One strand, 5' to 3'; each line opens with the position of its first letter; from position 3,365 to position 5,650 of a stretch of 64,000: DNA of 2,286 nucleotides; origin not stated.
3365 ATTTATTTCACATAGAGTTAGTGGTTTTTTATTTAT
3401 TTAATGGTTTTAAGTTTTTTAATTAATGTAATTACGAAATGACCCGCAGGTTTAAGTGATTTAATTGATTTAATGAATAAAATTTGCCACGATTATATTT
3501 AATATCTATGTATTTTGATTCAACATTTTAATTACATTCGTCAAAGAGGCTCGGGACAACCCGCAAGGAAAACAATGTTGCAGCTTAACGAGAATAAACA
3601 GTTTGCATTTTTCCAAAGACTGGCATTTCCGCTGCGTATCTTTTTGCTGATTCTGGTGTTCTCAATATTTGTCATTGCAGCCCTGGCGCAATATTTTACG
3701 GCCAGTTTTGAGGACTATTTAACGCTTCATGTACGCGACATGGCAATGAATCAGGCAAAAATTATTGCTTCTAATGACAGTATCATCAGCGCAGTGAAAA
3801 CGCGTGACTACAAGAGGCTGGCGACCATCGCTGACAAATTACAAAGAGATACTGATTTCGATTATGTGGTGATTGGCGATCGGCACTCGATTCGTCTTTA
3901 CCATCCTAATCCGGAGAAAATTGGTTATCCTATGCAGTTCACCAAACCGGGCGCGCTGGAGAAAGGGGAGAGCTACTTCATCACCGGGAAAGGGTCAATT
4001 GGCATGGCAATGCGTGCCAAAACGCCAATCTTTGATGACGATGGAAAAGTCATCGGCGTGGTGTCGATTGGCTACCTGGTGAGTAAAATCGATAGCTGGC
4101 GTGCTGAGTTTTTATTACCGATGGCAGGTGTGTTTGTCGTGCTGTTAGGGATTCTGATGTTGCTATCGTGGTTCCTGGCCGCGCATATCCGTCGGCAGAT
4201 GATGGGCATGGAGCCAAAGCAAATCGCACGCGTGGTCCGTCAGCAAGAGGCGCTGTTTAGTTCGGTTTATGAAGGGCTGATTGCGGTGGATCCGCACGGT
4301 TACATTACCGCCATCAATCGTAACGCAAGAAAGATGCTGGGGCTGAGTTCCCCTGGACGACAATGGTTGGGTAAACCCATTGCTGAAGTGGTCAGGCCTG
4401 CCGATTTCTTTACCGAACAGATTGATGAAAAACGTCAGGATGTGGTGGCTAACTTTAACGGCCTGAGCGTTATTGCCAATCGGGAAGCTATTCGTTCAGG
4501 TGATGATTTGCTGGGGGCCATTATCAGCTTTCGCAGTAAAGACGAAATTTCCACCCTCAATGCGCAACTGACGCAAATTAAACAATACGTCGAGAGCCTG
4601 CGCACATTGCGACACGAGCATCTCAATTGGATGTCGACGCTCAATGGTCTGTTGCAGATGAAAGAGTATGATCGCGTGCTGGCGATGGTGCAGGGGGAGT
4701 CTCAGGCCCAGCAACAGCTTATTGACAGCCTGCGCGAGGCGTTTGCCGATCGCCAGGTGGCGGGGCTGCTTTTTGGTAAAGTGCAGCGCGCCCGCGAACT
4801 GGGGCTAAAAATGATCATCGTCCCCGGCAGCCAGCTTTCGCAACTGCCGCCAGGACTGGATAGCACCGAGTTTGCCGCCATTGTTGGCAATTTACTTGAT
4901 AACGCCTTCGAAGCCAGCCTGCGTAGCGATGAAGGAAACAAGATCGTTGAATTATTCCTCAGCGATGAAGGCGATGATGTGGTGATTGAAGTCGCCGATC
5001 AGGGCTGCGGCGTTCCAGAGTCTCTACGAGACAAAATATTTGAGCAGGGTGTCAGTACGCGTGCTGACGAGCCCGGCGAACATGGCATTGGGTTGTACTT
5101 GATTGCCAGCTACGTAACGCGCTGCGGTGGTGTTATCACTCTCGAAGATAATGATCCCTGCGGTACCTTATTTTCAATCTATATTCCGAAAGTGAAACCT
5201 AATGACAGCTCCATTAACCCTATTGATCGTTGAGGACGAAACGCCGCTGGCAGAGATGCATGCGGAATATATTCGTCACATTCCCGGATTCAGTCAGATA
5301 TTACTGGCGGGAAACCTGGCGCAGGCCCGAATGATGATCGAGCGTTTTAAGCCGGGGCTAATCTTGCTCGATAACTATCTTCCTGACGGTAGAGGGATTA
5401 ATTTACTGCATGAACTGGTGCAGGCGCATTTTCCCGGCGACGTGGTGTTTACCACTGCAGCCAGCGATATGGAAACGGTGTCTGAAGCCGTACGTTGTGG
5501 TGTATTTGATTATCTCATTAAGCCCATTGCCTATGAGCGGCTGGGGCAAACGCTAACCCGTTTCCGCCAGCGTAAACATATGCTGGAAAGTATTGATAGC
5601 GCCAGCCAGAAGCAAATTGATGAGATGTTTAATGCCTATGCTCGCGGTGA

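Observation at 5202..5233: dpiB and dpiA overlap by 32 nt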

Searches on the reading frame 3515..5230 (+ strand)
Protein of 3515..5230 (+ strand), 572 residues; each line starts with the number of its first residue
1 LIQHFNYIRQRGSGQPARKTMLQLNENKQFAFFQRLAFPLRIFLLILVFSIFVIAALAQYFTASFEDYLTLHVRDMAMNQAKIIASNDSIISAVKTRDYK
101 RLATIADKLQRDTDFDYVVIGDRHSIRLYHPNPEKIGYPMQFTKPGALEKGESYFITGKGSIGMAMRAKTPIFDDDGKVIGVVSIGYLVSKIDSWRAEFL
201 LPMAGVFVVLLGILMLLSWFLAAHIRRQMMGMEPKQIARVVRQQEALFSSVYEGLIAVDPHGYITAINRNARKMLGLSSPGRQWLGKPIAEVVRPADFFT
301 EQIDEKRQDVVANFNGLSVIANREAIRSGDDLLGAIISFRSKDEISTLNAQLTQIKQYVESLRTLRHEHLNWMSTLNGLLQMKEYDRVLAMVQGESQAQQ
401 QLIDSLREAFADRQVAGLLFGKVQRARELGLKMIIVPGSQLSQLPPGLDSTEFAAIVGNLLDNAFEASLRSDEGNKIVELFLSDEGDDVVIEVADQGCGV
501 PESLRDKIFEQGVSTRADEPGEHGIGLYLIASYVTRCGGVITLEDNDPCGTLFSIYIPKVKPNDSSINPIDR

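Call 3: search_protein_families(library=ncbifam, proteins=[window:3515-5230:+])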
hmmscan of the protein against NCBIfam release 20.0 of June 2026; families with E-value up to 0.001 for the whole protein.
window:3515-5230:+ (572 aa): 53 families (the best 25 are shown)
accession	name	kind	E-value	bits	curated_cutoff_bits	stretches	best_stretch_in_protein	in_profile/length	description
NF011627.0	PRK15053.1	equivalog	0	1226.9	656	1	21-572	1-552/552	sensor histidine kinase DpiB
NF008298.1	PRK11086.1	subfamily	3.6e-101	339.2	520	1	41-559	7-525/529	DcuS/MalK family sensor histidine kinase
NF038334.1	malate_HK_MalK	exception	8.7e-73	245.8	800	1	41-562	8-528/533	malate sensor histidine kinase MalK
NF008468.0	PRK11360.1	equivalog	7.2e-22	77.5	646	2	449-561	503-610/616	two-component system sensor histidine kinase AtoS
NF033092.0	HK_WalK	equivalog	8.5e-16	57.6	725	1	448-558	484-593/594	cell wall metabolism sensor histidine kinase WalK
NF046044.1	PnpS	equivalog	6.1e-15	55.1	400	1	448-558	281-390/390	two-component system histidine kinase PnpS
TIGR02916.1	PEP_his_kin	equivalog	3.7e-14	52.2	300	1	447-558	574-679/679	XrtA/PEP-CTERM system histidine kinase PrsK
NF008312.0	PRK11100.1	equivalog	2.2e-12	46.6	356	1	454-559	371-474/477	two-component system sensor histidine kinase CreC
NF047465.1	hybrid_HK_LvrA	exception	6.1e-12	44.4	1200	1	442-563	306-426/819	hybrid histidine kinase/response regulator LvrA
NF047874.1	MASE3_PAS_HK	subfamily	3.4e-11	42.6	560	1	456-561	523-627/655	MASE3 domain-containing sensor histidine kinase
NF046020.1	HisKinCckABruc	equivalog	8.1e-11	40.5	1000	1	485-564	634-712/868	cell cycle histidine kinase CckA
NF046026.1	HisKinCckACaul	equivalog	2e-10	39.4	1000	1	485-564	459-537/678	cell cycle histidine kinase CckA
NF045595.1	HK_scytonemin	equivalog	3.1e-10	39.1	865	1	447-560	526-636/637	scytonemin biosynthesis sensor histidine kinase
TIGR02938.1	nifL_nitrog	equivalog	4.8e-10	38.6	242.45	1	453-548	388-483/494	nitrogen fixation negative regulator NifL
NF008302.0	PRK11091.1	equivalog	1e-08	33.9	838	1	431-559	378-505/779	aerobic respiration two-component sensor histidine kinase ArcB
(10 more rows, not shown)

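Call 4: search_protein_families(library=pfam, proteins=[window:3515-5230:+])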
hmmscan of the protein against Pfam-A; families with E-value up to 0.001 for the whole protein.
window:3515-5230:+ (572 aa): 10 families
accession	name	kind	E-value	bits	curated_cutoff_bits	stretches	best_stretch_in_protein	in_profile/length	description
PF17203.10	sCache_3_2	-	6.2e-22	78.6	28.4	1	86-193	31-132/140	Single cache domain 3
PF02518.31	HATPase_c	-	1.2e-17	64.8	26.4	1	449-559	2-109/111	Histidine kinase-, DNA gyrase B-, and HSP90-like ATPase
PF14501.12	HATPase_c_5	-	1.7e-09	37.9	22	1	451-547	4-92/102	GHKL domain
PF02743.24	dCache_1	-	1.4e-06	28.5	45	1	63-194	20-157/240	Cache domain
PF14689.11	SPOB_a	-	1.6e-06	28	28.1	1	350-393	4-47/62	Sensor_kinase_SpoOB-type, alpha-helical domain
PF13581.12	HATPase_c_2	-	3.5e-06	27.5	27.4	1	456-537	35-112/127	Histidine kinase-like ATPase domain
PF08448.16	PAS_4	-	7.1e-06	26.7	23.1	0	249-302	2-51/110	PAS fold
PF00989.32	PAS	-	1.3e-05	25.6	22.6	1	245-306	4-65/113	PAS fold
PF13426.13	PAS_9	-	0.00017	22.3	27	0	256-308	5-58/103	PAS domain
PF13188.13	PAS_8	-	0.00042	20.6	21.8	0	244-304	3-58/65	PAS domain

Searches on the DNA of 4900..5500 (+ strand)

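Call 5: search_dna_similar(query=window:4900-5500:+, collection=ecoli_genomes, mode=near, max_rows=20, rows=spread)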
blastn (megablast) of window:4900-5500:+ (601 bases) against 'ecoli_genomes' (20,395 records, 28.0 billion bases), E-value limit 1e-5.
Records with a match: 5416; places in all: 5426; records where one place covers at least 80% of the query: 5414.
Genomes with a match: 5416 of 5426; with a place that covers at least 80% of the query: 5414. Places per genome that has any: lowest 1, median 1, highest 2. On chromosomes: 5424 places; on plasmids: 2.
Best place of each record, by identity: >=99% 5226; 95-99% 190.
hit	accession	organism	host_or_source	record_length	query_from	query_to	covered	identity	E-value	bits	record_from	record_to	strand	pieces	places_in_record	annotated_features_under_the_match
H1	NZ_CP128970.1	Escherichia coli strain TUM1886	missing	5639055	1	601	100%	99.8%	0e+0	1105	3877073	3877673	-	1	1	dpiB: sensor histidine kinase DpiB | dpiA: two-component response regulator DpiA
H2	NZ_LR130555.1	Escherichia coli strain MS14385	Homo sapiens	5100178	1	601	100%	99.7%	0e+0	1099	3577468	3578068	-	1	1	dpiB: sensor histidine kinase DpiB | dpiA: two-component response regulator DpiA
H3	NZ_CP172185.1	Escherichia coli strain GF60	chicken meat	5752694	1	601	100%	99.5%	0e+0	1094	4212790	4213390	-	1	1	dpiB: sensor histidine kinase DpiB | dpiA: two-component response regulator DpiA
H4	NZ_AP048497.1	Escherichia coli strain NA3664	Homo sapiens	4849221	1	601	100%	99.5%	0e+0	1094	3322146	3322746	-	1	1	dpiB: sensor histidine kinase DpiB | dpiA: two-component response regulator DpiA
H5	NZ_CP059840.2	Escherichia coli strain E2348/69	Homo sapiens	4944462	1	601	100%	99.3%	0e+0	1088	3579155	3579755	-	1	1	dpiB: sensor histidine kinase DpiB | dpiA: two-component response regulator DpiA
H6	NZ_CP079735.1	Escherichia coli strain GB2005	Homo sapiens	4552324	1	601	100%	99.3%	0e+0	1088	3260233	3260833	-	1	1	dpiB: sensor histidine kinase DpiB | dpiA: two-component response regulator DpiA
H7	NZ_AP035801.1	Escherichia coli strain E. coli JCM:5491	missing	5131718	1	601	100%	99.3%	0e+0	1088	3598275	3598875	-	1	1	dpiB: sensor histidine kinase DpiB | dpiA: two-component response regulator DpiA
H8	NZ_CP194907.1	Escherichia coli strain FAHZZU7007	Homo sapiens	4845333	1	601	100%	99.3%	0e+0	1088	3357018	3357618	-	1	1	dpiB: sensor histidine kinase DpiB | dpiA: two-component response regulator DpiA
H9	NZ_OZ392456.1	Escherichia coli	not applicable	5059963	1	601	100%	99.3%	0e+0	1088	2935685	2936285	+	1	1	dpiB: sensor histidine kinase DpiB | dpiA: two-component response regulator DpiA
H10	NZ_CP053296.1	Escherichia coli strain M1/5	Homo sapiens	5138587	1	601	100%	99.2%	0e+0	1083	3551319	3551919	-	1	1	dpiB: sensor histidine kinase DpiB | dpiA: two-component response regulator DpiA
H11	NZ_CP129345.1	Escherichia coli strain STEC1590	Homo sapiens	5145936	1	601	100%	99.2%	0e+0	1083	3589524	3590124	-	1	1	dpiB: sensor histidine kinase DpiB | dpiA: two-component response regulator DpiA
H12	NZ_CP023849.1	Escherichia coli strain 4/0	Homo sapiens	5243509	1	601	100%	99.0%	0e+0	1077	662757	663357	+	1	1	dpiB: sensor histidine kinase DpiB | dpiA: two-component response regulator DpiA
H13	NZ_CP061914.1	Escherichia coli strain SMBL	Goat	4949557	1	601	100%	99.0%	0e+0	1077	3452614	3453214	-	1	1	dpiB: sensor histidine kinase DpiB | dpiA: two-component response regulator DpiA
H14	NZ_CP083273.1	Escherichia coli strain BL21-RIPL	-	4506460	1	601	100%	99.0%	0e+0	1077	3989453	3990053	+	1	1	dpiB: sensor histidine kinase DpiB | dpiA: two-component response regulator DpiA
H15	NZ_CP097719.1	Escherichia coli strain MS1679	Chicken lung (Gallus gallus)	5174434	1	601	100%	99.0%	0e+0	1077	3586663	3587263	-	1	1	dpiB: sensor histidine kinase DpiB | dpiA: two-component response regulator DpiA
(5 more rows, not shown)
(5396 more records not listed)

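Call 6: get_annotated_region(hit=H1, flank=3000)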
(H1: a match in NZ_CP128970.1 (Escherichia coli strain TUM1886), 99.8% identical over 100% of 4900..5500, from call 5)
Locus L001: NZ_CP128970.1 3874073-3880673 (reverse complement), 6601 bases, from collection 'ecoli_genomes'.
description: Escherichia coli strain TUM1886 chromosome, complete genome
organism: Escherichia coli strain TUM1886 (NCBI taxid 562)
replicon: chromosome; assembly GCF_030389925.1
host: missing; source: missing; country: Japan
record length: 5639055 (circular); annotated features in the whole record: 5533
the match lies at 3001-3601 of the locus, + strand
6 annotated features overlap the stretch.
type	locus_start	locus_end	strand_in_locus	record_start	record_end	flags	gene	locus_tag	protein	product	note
CDS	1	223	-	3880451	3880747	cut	citD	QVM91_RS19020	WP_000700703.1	citrate lyase acyl carrier protein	-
CDS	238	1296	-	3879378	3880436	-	citC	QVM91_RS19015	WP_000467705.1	[citrate (pro-3S)-lyase] ligase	-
CDS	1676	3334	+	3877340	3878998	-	dpiB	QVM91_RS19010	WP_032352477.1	sensor histidine kinase DpiB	-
CDS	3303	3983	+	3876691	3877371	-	dpiA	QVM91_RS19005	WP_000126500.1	two-component response regulator DpiA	-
CDS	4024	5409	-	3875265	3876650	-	dcuC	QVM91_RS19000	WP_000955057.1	anaerobic C4-dicarboxylate transporter DcuC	-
CDS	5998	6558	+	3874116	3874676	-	pagP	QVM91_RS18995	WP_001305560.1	lipid IV(A) palmitoyltransferase PagP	-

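Call 7: get_annotated_region(hit=H14, flank=2000)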
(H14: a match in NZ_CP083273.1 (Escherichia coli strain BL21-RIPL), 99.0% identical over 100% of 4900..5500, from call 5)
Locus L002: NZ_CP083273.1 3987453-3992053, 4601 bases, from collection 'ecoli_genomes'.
description: Escherichia coli strain BL21-RIPL chromosome, complete genome
organism: Escherichia coli strain BL21-RIPL (NCBI taxid 562)
replicon: chromosome; assembly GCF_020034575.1
host: -; source: -; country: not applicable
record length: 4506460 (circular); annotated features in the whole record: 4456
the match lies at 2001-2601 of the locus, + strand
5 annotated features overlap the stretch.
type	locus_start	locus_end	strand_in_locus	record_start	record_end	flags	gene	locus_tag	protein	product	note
CDS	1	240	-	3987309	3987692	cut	secE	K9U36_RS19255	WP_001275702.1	preprotein translocase subunit SecE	-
CDS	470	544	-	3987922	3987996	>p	-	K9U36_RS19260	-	hypothetical protein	incomplete; partial in the middle of a contig; missing N-terminus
CDS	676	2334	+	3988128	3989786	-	dpiB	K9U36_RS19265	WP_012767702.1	sensor histidine kinase DpiB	-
CDS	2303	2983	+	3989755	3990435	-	dpiA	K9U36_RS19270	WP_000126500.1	two-component response regulator DpiA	-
CDS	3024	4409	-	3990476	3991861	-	dcuC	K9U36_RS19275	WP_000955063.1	anaerobic C4-dicarboxylate transporter DcuC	-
